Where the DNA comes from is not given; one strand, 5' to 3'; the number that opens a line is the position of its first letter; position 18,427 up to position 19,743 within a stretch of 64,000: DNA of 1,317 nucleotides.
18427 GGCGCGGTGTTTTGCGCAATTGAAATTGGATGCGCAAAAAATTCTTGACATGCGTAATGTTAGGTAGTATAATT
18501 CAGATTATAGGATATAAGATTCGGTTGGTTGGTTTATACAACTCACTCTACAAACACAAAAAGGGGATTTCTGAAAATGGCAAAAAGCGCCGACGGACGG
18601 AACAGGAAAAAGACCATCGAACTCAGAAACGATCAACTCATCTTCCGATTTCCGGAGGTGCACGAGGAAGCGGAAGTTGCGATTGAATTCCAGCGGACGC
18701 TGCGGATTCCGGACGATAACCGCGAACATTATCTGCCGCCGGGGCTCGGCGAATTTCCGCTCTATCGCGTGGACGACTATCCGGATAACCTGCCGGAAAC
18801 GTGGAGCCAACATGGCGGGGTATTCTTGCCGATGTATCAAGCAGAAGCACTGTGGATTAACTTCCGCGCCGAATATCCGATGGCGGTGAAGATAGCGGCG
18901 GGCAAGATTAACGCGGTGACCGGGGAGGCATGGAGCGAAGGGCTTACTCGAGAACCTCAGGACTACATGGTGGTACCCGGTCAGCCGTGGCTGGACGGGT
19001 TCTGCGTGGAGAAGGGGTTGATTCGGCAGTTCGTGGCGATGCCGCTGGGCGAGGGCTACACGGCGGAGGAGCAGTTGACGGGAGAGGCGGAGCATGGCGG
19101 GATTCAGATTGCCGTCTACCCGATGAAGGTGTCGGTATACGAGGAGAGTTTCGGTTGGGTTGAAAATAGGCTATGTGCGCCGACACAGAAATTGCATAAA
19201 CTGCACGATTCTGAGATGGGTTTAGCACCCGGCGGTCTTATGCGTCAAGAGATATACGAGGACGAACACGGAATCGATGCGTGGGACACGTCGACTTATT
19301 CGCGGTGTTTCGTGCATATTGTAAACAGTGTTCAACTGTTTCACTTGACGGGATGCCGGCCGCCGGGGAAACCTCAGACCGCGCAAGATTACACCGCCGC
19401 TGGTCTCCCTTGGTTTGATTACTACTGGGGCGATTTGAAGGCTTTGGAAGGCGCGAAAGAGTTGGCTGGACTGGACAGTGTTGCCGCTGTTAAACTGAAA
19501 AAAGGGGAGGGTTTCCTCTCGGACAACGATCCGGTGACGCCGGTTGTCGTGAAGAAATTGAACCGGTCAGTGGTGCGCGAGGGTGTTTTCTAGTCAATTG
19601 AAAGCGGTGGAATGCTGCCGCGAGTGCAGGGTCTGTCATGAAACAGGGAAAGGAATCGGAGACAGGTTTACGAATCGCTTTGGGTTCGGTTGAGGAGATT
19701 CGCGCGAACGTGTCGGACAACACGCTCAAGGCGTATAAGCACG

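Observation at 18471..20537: GC-rich two-gene foreign island (unknown 339-aa protein plus tyrosine recombinase) behind a perfect consensus sigma70 promoter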

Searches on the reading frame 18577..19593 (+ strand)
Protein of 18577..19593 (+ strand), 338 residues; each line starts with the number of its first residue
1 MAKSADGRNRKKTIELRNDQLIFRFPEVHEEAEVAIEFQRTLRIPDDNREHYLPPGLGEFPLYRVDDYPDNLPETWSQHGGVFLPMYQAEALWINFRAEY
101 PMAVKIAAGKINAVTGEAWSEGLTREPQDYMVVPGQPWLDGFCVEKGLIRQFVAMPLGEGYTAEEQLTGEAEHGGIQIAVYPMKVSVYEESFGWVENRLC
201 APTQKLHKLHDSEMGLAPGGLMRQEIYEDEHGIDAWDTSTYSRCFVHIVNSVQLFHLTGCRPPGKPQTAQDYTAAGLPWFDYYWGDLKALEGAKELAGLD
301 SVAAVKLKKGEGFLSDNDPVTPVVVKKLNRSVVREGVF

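Call 4: search_protein_families(library=pfam, proteins=[window:18577-19593:+], max_evalue=0.1)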
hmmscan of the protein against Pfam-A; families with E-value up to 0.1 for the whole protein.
window:18577-19593:+ (338 aa): 0 families

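Call 5: search_protein_families(library=ncbifam, proteins=[window:18577-19593:+], max_evalue=0.1)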
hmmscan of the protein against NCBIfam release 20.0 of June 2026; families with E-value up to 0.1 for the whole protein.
window:18577-19593:+ (338 aa): 0 families

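Call 7: find_homologous_proteins(query=window:18577-19593:+)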
Query window:18577-19593:+ (338 aa): 7998 proteins with E <= 0.001 among 8000 candidates; the best 120 are listed.
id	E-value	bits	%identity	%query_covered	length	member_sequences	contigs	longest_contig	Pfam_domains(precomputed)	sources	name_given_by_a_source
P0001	2.0e-234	795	100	100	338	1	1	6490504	-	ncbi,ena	-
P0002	1.3e-203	694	87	98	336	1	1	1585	-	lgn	-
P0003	1.1e-200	684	88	98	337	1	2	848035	-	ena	-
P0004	4.6e-197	672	87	100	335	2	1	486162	-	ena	-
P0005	5.6e-196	669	87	100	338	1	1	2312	-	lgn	-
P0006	2.4e-195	666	87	99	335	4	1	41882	-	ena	-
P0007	3.6e-193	659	85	100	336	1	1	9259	-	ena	-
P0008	3.2e-192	656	84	100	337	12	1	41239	-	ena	-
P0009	1.3e-191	654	84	100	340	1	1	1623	-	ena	-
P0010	8.0e-191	652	85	100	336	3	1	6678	-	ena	-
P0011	1.5e-190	651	84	100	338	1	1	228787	-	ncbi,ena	-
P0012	5.8e-189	645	83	100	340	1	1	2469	-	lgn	-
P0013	1.1e-187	641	83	100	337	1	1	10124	-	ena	-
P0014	1.3e-187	641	83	98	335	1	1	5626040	-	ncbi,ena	-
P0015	1.6e-186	637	82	100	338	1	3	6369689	-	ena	-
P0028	8.0e-181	619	81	99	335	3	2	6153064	-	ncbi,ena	-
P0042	8.0e-180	615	80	98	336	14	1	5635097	-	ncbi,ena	-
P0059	3.9e-176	603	76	100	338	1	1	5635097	-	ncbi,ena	-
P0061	3.3e-175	600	78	100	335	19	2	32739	-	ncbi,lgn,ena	-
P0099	9.7e-171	586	76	98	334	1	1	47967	-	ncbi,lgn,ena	-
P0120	7.4e-168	576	77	98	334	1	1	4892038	-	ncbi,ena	-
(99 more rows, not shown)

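Call 8: search_solved_structures(query=window:18577-19593:+, max_evalue=1)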
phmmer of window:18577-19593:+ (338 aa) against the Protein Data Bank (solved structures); distinct sequences matched with E-value up to 1: 0.

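Call 9: find_encoding_contigs(protein=P0001, flank=10000, max_places=4)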
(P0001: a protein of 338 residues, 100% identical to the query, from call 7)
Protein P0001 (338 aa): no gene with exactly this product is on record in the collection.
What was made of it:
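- Tried and rejected: Exact look-up of the window's A339 in the contig index: not on record (call 9).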

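Call 10: list_cluster_members(proteins=[P0001, P0011, P0014, P0028, P0042, P0059, P0061, P0099, P0120])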
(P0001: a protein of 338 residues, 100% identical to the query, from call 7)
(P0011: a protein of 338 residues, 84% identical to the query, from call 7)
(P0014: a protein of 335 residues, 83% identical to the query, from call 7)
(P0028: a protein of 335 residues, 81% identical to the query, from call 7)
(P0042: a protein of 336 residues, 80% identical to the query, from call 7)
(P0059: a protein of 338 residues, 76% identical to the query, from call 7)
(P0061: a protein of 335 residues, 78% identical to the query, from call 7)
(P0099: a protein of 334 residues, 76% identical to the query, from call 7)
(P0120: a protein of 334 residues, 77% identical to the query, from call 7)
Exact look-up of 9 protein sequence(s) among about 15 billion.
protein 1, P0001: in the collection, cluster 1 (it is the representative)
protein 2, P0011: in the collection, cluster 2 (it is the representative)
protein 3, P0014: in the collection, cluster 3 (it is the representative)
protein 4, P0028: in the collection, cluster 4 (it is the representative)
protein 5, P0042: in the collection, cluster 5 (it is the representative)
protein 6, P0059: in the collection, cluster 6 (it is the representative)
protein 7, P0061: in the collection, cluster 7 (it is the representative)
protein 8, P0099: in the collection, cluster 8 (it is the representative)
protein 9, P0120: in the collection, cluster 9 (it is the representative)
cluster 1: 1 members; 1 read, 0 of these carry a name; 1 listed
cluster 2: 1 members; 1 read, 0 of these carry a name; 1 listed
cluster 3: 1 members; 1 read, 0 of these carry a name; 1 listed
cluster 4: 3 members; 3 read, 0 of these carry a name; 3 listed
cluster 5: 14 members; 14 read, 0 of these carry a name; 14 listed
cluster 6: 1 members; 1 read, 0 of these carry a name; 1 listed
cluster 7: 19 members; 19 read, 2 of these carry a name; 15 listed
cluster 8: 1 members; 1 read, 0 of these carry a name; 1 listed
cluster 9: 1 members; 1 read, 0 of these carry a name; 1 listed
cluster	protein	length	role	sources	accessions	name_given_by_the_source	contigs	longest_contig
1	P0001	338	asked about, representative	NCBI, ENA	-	-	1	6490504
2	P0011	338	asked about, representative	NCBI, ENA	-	-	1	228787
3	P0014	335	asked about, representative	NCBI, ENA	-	-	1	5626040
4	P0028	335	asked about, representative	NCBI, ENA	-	-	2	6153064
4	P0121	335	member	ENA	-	-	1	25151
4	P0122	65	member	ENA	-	-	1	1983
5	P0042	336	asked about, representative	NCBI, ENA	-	-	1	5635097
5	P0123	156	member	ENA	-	-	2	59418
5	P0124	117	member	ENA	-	-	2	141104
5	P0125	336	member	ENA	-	-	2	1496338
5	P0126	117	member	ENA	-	-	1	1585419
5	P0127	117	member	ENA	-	-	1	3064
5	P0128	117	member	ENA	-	-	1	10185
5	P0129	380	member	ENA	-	-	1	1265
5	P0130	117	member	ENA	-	-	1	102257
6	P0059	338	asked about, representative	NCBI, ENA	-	-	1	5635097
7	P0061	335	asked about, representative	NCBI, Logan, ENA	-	-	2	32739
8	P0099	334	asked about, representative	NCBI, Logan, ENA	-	-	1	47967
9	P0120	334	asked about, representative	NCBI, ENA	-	-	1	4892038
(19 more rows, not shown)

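Call 11: find_related_loci(query=window:18577-19593:+, collection=genome_contigs, flank=6000)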
Query window:18577-19593:+ (338 aa) in genome_contigs; peptide patterns used: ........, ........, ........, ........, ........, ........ (x = any residue, [..] = any of these).
152 stretches matched a pattern; 137 encode a relative of the query (tblastn E <= 1e-3); the best 80 are kept; 79 distinct loci.
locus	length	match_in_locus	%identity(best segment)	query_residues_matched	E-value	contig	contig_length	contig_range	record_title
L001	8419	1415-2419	87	1-338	0e+0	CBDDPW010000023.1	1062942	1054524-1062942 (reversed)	MAG: Candidatus Poribacteria bacterium isolate 3f36937d-8c17-4172-b0cd-efb7b76609bb genome assembly, contig: contig_23,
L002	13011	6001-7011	85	1-338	0e+0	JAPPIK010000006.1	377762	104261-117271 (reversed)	MAG: Candidatus Poribacteria bacterium isolate RHO2_bin_20 NODE_21_length_377762_cov_42.274618, whole genome shotgun seq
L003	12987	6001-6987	83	9-338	0e+0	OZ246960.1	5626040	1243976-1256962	MAG: Candidatus Poribacteria bacterium isolate 0ebab745-6bcd-42b0-bac1-d05ba6febf80 genome assembly, chromosome: 1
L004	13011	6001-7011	85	1-338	0e+0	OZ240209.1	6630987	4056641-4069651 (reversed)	MAG: Candidatus Poribacteria bacterium isolate 386b7814-a0df-4328-ba8d-cea90b69f229 genome assembly, chromosome: 1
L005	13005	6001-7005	81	1-338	0e+0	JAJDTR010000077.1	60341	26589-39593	MAG: Candidatus Poribacteria bacterium isolate jk18x1bzbins.36 k141_1195129, whole genome shotgun sequence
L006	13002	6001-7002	81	5-338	0e+0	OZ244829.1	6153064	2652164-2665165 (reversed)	MAG: Candidatus Poribacteria bacterium isolate f10cb695-1b13-44a5-8b8c-8d396a4a49c1 genome assembly, chromosome: 1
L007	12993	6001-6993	80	8-338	0e+0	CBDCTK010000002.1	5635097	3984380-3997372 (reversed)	MAG: Candidatus Poribacteria bacterium isolate 5e1f03a3-4ce1-415a-a4c9-4ecbe52226bd genome assembly, contig: contig_2, w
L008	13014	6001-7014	76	1-338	1e-178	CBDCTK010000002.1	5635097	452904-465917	MAG: Candidatus Poribacteria bacterium isolate 5e1f03a3-4ce1-415a-a4c9-4ecbe52226bd genome assembly, contig: contig_2, w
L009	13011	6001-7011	78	1-338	1e-177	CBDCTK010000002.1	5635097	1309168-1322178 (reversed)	MAG: Candidatus Poribacteria bacterium isolate 5e1f03a3-4ce1-415a-a4c9-4ecbe52226bd genome assembly, contig: contig_2, w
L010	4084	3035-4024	78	8-338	0e+0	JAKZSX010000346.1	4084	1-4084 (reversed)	MAG: Candidatus Poribacteria bacterium isolate Langseth_MAG_00044 Langseth_MAG_00044_000000000346, whole genome shotgun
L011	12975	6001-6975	77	9-338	6e-173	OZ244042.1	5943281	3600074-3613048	MAG: Candidatus Poribacteria bacterium isolate 82c2f847-b3a6-4516-8f18-366283cf6473 genome assembly, chromosome: 1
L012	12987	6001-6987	77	8-338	7e-169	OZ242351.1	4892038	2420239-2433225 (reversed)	MAG: Candidatus Poribacteria bacterium isolate f935c7b2-2358-4189-a958-9ccc83df77d9 genome assembly, chromosome: 1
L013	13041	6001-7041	71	12-338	2e-165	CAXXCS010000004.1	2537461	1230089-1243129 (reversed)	MAG: Candidatus Poribacteria bacterium isolate f2072dac-7ec4-414b-ba18-4a473c62d403 genome assembly, contig: contig_4, w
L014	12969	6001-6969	70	14-338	2e-152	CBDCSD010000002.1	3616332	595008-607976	MAG: Caldilineaceae bacterium isolate c8244fc0-ec89-46dc-8875-79b2ccc2d134 genome assembly, contig: contig_2, whole geno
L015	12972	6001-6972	71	14-338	6e-152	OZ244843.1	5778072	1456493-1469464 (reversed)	MAG: Caldilineaceae bacterium isolate 612c1115-7bee-47f5-8639-a20ad7d78505 genome assembly, chromosome: 1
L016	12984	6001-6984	65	12-338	2e-146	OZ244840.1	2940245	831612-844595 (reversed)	MAG: Arenicellales bacterium isolate 0609fa3f-ebdd-4737-8371-98b3f3d4481a genome assembly, chromosome: 1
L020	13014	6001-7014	84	1-338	0e+0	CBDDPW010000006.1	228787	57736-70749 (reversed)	MAG: Candidatus Poribacteria bacterium isolate 3f36937d-8c17-4172-b0cd-efb7b76609bb genome assembly, contig: contig_6, w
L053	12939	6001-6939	59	14-320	6e-120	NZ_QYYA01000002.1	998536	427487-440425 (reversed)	Alcanivorax profundi strain MTEO17 scaffold_1, whole genome shotgun sequence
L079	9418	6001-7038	54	14-338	4e-111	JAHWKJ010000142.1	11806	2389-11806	MAG: Planctomycetota bacterium isolate 0813_bin13 NODE_2131_length_11806_cov_5.911327, whole genome shotgun sequence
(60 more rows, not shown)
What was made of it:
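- The A339 family has a patchy distribution across phyla, which implies horizontal transfer at some time (call 11). The closest relatives of the window's A339 come from sponge-symbiont MAGs of several phyla (call 11).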

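Call 16: search_protein_families(library=padloc, proteins=[window:18577-19593:+, L016:5623-5973:+, L016:6001-6984:+], max_evalue=0.1)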
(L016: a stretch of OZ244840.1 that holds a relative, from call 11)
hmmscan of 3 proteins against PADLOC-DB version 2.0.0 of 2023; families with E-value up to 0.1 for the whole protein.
window:18577-19593:+ (338 aa): 0 families

L016:5623-5973:+ (116 aa): 10 families
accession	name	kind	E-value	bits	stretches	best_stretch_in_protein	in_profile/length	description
PDLC04142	capH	-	4.5e-08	32.1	1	1-112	5-95/103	capH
PDLC02926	HTH_VI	-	2.7e-07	28.7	1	4-71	3-64/92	-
PDLC03947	RmrA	-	0.00034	17.5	1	13-51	17-55/383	-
PDLC03665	Control_protein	-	0.0011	17.1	1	2-61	8-62/77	control protein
PDLC03949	RmrA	-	0.0029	14.5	1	18-65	13-59/363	-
PDLC03946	RmrA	-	0.0039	14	1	18-60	13-54/357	-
PDLC03954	RmrA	-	0.015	12.2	1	17-85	20-86/380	-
PDLC04133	mad1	-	0.016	13.5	1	18-47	3-33/60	mads_1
PDLC03943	RmrA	-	0.026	11.6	1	21-61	16-55/370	-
PDLC03944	RmrA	-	0.044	10.8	1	19-59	18-57/384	-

L016:6001-6984:+ (328 aa): 0 families

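Call 17: search_protein_families(library=phrogs, proteins=[window:18577-19593:+, L016:5623-5973:+, L016:6001-6984:+], max_evalue=0.1)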
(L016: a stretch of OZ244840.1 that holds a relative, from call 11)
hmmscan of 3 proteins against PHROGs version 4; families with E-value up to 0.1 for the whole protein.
window:18577-19593:+ (338 aa): 2 families
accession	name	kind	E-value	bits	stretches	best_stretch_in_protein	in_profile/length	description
phrog_10149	-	unknown function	0.029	15.3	1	183-260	23-100/190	-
phrog_34932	-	unknown function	0.031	15.6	1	233-261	31-59/67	-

L016:5623-5973:+ (116 aa): 23 families
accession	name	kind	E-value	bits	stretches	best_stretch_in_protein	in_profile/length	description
phrog_8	-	transcription regulation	2.2e-08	35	1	8-101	160-248/346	transcriptional regulator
phrog_638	-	transcription regulation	5.1e-07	30.6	1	18-71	15-67/145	transcriptional regulator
phrog_5823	-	transcription regulation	9.6e-07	29.3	1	1-71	5-70/404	transcriptional regulator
phrog_3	-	transcription regulation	3.9e-05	24.6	1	9-70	92-148/430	transcriptional repressor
phrog_1373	-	transcription regulation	5.6e-05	24.2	1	21-78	77-133/166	transcriptional regulator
phrog_2439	-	transcription regulation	8.8e-05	22.5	1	17-69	17-68/367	transcriptional regulator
phrog_7241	-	transcription regulation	0.00016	22.7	1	17-67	71-120/122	transcriptional regulator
phrog_4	-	transcription regulation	0.0002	21.5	1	2-73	136-197/400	transcriptional repressor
phrog_6223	-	transcription regulation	0.0004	21.4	1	17-57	14-54/73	transcriptional repressor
phrog_3949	-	transcription regulation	0.00074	20.6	1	3-80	13-85/161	transcriptional repressor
phrog_597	-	DNA, RNA and nucleotide metabolism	0.0012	19.8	1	12-49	104-143/200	DNA binding protein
phrog_37705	-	unknown function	0.0014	19.3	1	30-92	30-93/278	-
phrog_35195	-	unknown function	0.0037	17.9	1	10-67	7-62/159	-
phrog_35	-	transcription regulation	0.0047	18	1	1-49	76-115/181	transcriptional repressor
phrog_2328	-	transcription regulation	0.0063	17.3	1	22-62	30-69/128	transcriptional repressor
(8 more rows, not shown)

L016:6001-6984:+ (328 aa): 0 families

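Call 18: search_protein_families(library=pfam, proteins=[L016:5623-5973:+, L016:6001-6984:+, L079:6001-7038:+, L053:6001-6939:+], max_evalue=1)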
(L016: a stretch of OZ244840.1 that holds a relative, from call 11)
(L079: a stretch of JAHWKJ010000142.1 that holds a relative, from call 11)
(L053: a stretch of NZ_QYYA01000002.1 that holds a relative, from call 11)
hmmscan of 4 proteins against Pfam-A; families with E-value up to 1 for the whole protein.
L016:5623-5973:+ (116 aa): 7 families
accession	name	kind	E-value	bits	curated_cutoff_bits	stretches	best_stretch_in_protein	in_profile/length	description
PF13560.12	HTH_31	-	8.9e-12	45.6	27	1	3-58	2-52/64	Helix-turn-helix domain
PF01381.28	HTH_3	-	1.1e-07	32.1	23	1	15-65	6-53/55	Helix-turn-helix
PF12844.13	HTH_19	-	4.5e-05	23.7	30.2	1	18-72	10-63/64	Helix-turn-helix domain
PF13413.12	HTH_25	-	0.0038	17.4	24.6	1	17-44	7-34/62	Helix-turn-helix domain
PF13443.12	HTH_26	-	0.005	17.5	22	1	17-59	7-49/63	Cro/C1-type HTH DNA-binding domain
PF13744.12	HTH_37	-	0.0071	16.6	27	1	7-61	20-72/80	Helix-turn-helix domain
PF13994.11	PgaD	-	0.14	12.6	27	1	8-45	99-136/148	PgaD-like protein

L016:6001-6984:+ (328 aa): 0 families

L079:6001-7038:+ (346 aa): 0 families

L053:6001-6939:+ (313 aa): 0 families

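Call 22: search_solved_structures(query=A1, max_evalue=10, show_alignments=2)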
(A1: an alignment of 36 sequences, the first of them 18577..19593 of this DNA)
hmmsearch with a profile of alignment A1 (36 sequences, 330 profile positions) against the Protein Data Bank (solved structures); distinct sequences matched with E-value up to 10: 1.
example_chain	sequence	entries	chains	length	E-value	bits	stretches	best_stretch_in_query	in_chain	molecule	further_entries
1by1_A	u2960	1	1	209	1.3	11.5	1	58-98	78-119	PROTEIN (PIX)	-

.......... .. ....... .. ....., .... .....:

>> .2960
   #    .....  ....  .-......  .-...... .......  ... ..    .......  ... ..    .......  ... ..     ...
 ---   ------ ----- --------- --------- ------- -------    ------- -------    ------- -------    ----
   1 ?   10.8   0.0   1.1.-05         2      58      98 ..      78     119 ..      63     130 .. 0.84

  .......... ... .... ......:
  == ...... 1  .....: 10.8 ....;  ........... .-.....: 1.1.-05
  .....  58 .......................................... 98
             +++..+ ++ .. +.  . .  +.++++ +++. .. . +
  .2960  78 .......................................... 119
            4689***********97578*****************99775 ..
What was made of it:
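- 18577..19593 (+): A339: 338-aa protein of a very large uncharacterised family. No named family (calls 4, 5, 8, 16, 22).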

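Call 23: find_homologous_proteins(query=A1)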
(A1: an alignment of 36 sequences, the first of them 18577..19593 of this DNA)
Query A1 (36 sequences) (338 aa, profile of the alignment): 8000 proteins with E <= 0.001 among 8000 candidates; the best 120 are listed.
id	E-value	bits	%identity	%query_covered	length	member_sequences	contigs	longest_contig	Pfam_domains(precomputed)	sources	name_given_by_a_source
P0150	1.5e-167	575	69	96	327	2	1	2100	-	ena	-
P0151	4.1e-166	570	68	96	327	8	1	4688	-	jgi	-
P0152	8.4e-165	566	67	96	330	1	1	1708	-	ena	-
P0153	1.4e-164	565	64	96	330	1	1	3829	-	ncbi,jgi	-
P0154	2.4e-164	564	69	96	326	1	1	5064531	-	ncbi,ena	-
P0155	2.9e-164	564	62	96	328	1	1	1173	-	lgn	-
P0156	3.6e-164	564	69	96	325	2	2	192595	-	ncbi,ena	-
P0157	5.2e-164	563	63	96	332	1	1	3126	-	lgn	-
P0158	5.3e-164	563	70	96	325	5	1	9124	-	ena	-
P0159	5.6e-164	563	61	96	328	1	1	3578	-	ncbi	-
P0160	6.1e-164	563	65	95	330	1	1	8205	-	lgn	-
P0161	7.7e-164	563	69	96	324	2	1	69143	-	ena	-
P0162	9.5e-164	562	65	95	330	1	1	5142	-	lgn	-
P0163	1.4e-163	562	66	96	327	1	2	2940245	-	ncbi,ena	-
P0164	1.7e-163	562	67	96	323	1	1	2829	-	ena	-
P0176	1.5e-162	559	63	96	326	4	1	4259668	-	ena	-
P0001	1.4e-161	555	100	100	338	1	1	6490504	-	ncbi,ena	-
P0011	1.5e-160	552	84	100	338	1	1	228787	-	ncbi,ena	-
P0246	1.8e-160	552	59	96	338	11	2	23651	-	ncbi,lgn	ncbi:MAG: hypothetical protein ACOY4U_03670 [Pseudomonadota bacterium]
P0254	2.2e-160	551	60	95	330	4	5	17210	-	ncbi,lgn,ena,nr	ncbi:MAG: hypothetical protein H8D23_18955 [Candidatus Brocadiales bacterium]|nr:hypothetical protei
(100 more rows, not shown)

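Call 30: predict_structure(alignment_id=A2)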
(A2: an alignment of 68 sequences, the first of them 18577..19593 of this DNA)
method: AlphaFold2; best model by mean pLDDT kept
length: 338 residues; sequences in the alignment: 68
mean_pLDDT: 59.1   pTM: 0.61
mean pLDDT of the five models: 59.1, 58.7, 51.0, 50.0, 41.9
residues with pLDDT >= 90: 30; 70-90: 91; 50-70: 79; < 50: 138
segments of 3 or more residues with pLDDT < 50: 1-9, 44-51, 110-119, 125-139, 156-172, 198-227, 276-303, 320-328, 331-338
pLDDT, mean of each block of 10 residues (from residue 1): 41 84 92 88 48 60 88 78 72 79 71 40 42 33 56 48 40 68 91 58 36 27 43 85 82 79 60 50 34 40 56 55 43 38
secondary structure, 60 per line:
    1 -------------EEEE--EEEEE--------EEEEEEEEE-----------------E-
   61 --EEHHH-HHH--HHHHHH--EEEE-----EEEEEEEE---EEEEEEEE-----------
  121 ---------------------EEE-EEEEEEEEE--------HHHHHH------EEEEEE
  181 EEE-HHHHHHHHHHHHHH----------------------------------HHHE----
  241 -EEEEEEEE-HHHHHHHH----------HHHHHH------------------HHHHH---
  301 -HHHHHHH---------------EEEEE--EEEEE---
elements in order: E14-17 E20-24 E33-41 H74-79 E82-85 E91-98 E102-109 E142-144 E146-154 H163-168 E175-183 H185-198 E242-249 H251-258 H269-274 H293-297 H302-308 E324-328 E331-335

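Call 32: search_protein_representatives(protein=window:18577-19593:+)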
Query: 338 residues. Proteins with E-value up to 0.001 (for the whole library): 3782; up to 1e-10: 2374; up to 1e-30: 930. The best 150 are listed.
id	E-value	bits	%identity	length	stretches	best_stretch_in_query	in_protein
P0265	2.7e-120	418.0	65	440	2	15-187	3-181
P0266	3.7e-120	417.5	60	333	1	14-338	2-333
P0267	6.7e-116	403.5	59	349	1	14-338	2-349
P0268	1.0e-109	383.1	54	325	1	14-338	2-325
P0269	3.0e-107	375.1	60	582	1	14-304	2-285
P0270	9.8e-107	373.3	57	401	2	116-338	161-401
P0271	1.3e-105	369.6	57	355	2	14-197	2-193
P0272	8.0e-105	367.1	53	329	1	14-328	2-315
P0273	9.7e-105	366.8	57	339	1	14-305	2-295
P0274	4.6e-104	364.5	58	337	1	14-306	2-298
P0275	3.5e-101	355.1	55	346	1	14-325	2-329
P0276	3.7e-100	351.7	58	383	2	15-193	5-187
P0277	4.4e-100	351.5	54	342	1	14-330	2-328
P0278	3.7e-99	348.4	65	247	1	92-338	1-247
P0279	1.8e-98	346.2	57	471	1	14-303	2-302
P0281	7.3e-98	344.2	53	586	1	17-336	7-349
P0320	1.3e-84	300.6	53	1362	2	29-190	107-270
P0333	8.8e-80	284.7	49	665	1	14-313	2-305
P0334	1.2e-79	284.3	46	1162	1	29-325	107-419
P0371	4.6e-74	265.9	46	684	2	24-199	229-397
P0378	2.9e-73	263.3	43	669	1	21-329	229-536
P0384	1.1e-72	261.3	46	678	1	34-321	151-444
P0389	6.9e-72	258.7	50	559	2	40-190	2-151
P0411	2.3e-68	247.2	40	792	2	15-190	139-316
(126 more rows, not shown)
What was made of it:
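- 18577..19593 (+): At least 8,000 clusters at 90% identity (a capped count) and 3,782 at 50% identity (calls 7, 32).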
